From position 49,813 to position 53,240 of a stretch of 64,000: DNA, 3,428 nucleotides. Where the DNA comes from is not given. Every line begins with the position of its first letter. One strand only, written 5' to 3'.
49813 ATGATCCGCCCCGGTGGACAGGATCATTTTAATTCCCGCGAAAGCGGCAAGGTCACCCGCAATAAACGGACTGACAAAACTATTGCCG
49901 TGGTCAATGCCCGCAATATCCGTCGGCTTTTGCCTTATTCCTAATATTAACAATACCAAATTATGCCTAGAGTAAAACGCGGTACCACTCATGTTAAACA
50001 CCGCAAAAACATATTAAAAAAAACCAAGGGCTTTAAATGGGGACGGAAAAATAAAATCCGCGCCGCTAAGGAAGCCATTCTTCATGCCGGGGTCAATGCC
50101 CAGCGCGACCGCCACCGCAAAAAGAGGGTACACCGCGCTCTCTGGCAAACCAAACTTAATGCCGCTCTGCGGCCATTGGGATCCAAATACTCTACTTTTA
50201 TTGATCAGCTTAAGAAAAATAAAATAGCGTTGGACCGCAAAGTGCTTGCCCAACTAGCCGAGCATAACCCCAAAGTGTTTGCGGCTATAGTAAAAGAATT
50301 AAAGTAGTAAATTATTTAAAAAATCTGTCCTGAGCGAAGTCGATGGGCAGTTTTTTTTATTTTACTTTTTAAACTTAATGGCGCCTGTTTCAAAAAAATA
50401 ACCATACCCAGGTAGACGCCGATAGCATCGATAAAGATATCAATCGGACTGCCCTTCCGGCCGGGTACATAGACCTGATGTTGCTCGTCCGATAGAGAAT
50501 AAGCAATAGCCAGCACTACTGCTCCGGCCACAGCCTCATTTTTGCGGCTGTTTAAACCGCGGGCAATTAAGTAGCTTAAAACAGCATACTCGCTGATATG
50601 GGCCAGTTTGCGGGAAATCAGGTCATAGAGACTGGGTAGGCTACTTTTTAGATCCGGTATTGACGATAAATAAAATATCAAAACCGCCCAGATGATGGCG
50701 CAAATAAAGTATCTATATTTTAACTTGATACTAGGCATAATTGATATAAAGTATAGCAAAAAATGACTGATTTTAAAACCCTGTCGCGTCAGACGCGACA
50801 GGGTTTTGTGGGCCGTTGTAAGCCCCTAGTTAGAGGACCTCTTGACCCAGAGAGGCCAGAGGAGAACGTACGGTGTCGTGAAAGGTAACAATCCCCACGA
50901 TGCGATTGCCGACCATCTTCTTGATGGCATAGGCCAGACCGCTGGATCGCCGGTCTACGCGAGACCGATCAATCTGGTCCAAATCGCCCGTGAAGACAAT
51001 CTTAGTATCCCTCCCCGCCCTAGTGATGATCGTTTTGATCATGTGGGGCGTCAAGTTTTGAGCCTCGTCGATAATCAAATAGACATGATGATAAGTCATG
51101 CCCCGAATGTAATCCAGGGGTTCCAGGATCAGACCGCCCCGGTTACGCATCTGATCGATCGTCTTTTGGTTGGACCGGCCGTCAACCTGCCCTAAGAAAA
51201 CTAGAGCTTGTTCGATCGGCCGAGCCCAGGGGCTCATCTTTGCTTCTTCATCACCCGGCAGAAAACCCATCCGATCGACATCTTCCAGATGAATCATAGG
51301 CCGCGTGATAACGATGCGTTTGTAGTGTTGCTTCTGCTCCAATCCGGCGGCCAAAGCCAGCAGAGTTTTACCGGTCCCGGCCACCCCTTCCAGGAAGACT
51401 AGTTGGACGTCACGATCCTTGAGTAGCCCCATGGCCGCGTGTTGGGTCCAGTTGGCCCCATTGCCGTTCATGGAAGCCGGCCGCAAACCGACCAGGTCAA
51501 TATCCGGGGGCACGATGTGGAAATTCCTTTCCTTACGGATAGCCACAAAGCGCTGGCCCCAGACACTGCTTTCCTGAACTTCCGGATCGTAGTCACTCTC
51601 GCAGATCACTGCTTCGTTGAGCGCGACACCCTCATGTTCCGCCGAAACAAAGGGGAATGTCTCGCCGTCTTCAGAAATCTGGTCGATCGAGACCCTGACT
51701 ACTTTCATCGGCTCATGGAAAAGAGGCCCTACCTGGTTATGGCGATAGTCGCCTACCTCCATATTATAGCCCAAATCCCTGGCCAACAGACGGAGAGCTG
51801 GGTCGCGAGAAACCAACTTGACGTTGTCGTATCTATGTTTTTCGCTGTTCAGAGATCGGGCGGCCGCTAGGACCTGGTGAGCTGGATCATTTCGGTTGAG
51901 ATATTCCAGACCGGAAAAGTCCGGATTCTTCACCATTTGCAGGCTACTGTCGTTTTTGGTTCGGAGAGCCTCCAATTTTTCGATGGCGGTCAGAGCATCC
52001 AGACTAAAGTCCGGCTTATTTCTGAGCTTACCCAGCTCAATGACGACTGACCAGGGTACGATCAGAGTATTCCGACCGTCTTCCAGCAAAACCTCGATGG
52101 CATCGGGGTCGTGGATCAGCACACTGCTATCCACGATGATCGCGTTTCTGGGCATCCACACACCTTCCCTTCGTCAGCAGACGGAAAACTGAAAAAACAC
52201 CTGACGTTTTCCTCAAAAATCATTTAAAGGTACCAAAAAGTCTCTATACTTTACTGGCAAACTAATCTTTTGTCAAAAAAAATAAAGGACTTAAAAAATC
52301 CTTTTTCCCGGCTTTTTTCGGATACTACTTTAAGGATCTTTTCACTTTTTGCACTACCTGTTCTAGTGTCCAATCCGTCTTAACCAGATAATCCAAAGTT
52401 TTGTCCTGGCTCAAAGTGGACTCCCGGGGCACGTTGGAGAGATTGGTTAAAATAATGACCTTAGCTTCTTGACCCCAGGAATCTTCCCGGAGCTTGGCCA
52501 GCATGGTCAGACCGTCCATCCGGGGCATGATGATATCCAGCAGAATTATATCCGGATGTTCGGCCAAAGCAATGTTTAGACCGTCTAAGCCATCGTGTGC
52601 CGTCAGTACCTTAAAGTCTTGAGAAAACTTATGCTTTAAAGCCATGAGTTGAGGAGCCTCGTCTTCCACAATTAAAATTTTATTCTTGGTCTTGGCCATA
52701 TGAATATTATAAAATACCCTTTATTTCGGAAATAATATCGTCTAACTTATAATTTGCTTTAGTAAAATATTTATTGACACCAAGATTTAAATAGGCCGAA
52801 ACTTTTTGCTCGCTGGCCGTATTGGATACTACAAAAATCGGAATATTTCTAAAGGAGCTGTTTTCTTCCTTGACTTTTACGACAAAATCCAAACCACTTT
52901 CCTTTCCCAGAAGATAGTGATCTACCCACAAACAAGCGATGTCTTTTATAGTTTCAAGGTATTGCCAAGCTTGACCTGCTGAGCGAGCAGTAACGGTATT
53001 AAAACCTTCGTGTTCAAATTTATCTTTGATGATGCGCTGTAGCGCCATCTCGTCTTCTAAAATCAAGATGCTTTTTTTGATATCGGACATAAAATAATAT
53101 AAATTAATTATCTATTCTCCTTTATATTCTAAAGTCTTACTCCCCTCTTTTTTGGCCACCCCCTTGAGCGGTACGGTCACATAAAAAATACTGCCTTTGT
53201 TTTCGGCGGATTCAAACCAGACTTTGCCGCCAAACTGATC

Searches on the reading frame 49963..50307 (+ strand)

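Call 73: search_protein_families(library=pfam, proteins=[window:49963-50307:+], max_evalue=0.001)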
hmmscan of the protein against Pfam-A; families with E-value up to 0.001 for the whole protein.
window:49963-50307:+ (114 aa): 1 family
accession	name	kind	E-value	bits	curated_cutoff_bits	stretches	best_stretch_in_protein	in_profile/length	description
PF00453.23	Ribosomal_L20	-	2.2e-31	108.6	30.8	1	3-109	1-107/107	Ribosomal protein L20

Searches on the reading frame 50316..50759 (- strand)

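Call 73: search_protein_families(library=pfam, proteins=[window:50316-50759:-], max_evalue=0.001)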
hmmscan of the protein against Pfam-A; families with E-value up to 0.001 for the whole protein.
window:50316-50759:- (147 aa): 1 family
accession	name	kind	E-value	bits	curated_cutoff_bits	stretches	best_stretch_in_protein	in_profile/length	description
PF04892.17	VanZ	-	3.5e-13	50.7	30.1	1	18-123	2-123/126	VanZ like family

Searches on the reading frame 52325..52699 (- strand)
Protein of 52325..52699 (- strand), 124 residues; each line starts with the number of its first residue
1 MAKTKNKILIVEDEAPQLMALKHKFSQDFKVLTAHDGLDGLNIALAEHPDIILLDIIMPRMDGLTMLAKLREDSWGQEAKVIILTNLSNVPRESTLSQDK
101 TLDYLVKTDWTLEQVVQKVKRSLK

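Call 73: search_protein_families(library=pfam, proteins=[window:52325-52699:-], max_evalue=0.001)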
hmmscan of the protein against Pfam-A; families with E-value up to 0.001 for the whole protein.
window:52325-52699:- (124 aa): 1 family
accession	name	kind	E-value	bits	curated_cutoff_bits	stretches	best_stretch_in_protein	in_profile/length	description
PF00072.30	Response_reg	-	4.4e-18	65.9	30.2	1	8-118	1-109/111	Response regulator receiver domain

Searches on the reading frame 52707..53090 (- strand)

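Call 73: search_protein_families(library=pfam, proteins=[window:52707-53090:-], max_evalue=0.001)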
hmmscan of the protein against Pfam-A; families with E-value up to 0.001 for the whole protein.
window:52707-53090:- (127 aa): 2 families
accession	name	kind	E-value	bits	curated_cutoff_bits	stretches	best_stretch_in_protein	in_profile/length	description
PF00072.30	Response_reg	-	4.1e-12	46.7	30.2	1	8-122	1-109/111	Response regulator receiver domain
PF03709.21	OKR_DC_1_N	-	1e-08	35.9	29.3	1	21-124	9-105/111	Orn/Lys/Arg decarboxylase, N-terminal domain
